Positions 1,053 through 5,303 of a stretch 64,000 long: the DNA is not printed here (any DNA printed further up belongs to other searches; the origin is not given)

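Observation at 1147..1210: IS3-family element ends within about 50 bp of the TraG-like start codon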

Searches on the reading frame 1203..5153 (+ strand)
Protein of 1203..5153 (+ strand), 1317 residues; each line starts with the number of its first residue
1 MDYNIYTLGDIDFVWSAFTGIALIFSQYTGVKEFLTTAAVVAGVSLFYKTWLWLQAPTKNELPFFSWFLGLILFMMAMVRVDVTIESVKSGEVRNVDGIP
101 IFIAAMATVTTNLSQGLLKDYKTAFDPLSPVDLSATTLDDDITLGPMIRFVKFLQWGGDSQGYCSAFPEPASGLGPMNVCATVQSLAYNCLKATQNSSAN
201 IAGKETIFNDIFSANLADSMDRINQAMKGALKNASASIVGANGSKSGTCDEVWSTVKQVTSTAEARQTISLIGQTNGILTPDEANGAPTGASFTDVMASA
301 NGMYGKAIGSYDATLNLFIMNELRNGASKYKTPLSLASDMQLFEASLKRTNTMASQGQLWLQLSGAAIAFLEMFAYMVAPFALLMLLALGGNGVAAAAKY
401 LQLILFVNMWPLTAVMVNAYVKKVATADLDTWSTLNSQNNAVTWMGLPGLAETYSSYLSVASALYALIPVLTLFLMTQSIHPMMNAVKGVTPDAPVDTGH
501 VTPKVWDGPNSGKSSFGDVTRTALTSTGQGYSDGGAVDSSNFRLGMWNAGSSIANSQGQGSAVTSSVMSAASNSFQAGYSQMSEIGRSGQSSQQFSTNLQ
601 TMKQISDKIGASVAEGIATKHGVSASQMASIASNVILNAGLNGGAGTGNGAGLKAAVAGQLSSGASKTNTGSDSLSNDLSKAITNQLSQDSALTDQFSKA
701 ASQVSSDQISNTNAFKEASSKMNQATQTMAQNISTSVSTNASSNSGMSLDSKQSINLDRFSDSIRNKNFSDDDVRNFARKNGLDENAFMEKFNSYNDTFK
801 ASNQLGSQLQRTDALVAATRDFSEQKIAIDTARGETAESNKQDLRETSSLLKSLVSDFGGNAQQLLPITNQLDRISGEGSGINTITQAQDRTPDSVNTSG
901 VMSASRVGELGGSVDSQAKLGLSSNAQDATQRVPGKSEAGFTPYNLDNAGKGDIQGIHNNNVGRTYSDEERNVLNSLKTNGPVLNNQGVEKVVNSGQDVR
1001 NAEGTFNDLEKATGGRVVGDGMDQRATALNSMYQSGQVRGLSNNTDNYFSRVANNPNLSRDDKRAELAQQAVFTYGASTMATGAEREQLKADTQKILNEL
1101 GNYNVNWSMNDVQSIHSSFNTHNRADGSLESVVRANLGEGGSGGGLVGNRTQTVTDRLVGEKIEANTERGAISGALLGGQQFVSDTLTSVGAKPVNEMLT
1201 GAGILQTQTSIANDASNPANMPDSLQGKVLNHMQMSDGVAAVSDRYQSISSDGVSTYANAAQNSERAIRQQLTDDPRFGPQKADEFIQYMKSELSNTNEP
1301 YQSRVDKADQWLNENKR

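Call 12: find_encoding_contigs(protein=window:1203-5153:+, flank=4000, max_places=10)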
Protein window:1203-5153:+ (1317 aa): 31 contigs read that carry it; 6 places shown.
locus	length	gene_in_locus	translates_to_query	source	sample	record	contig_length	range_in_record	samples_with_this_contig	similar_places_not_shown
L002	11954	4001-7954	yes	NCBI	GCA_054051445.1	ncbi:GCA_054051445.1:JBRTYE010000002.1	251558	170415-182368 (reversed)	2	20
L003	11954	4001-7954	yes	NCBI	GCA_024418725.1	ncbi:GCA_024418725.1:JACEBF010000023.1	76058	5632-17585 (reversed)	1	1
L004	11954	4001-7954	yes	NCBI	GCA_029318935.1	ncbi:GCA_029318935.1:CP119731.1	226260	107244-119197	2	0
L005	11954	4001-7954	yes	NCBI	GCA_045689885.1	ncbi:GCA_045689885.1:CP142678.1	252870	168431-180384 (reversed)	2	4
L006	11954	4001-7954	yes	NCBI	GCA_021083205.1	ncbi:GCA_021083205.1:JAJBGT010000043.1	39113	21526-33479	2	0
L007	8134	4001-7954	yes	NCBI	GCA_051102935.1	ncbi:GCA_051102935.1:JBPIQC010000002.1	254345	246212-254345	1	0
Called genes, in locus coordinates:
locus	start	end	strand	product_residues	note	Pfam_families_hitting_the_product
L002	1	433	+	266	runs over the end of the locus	-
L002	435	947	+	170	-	-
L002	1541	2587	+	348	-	PF13728:TraF, PF13098:Thioredoxin_2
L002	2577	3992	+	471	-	PF06122:TraH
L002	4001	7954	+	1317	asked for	PF07916:TraG_N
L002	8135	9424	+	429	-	PF13391:HNH_2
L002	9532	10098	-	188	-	PF18143:HAD_SAK_2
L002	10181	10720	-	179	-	-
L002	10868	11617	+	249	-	PF10411:DsbC_N, PF13098:Thioredoxin_2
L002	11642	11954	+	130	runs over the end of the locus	-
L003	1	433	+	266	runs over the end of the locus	-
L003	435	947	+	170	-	-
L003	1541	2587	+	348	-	PF13728:TraF, PF13098:Thioredoxin_2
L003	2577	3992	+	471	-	PF06122:TraH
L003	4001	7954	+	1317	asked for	PF07916:TraG_N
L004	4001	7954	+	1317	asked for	PF07916:TraG_N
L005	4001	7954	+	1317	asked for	PF07916:TraG_N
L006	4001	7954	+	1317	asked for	PF07916:TraG_N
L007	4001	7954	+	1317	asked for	PF07916:TraG_N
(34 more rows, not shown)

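Call 48: search_protein_families(library=pfam, proteins=[window:1203-5153:+])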
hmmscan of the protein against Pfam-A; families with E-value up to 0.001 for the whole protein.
window:1203-5153:+ (1317 aa): 1 family
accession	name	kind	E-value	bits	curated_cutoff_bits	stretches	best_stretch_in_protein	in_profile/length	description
PF07916.16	TraG_N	-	5.4e-29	101.9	36.1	2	235-489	205-452/462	TraG-like protein, N-terminal region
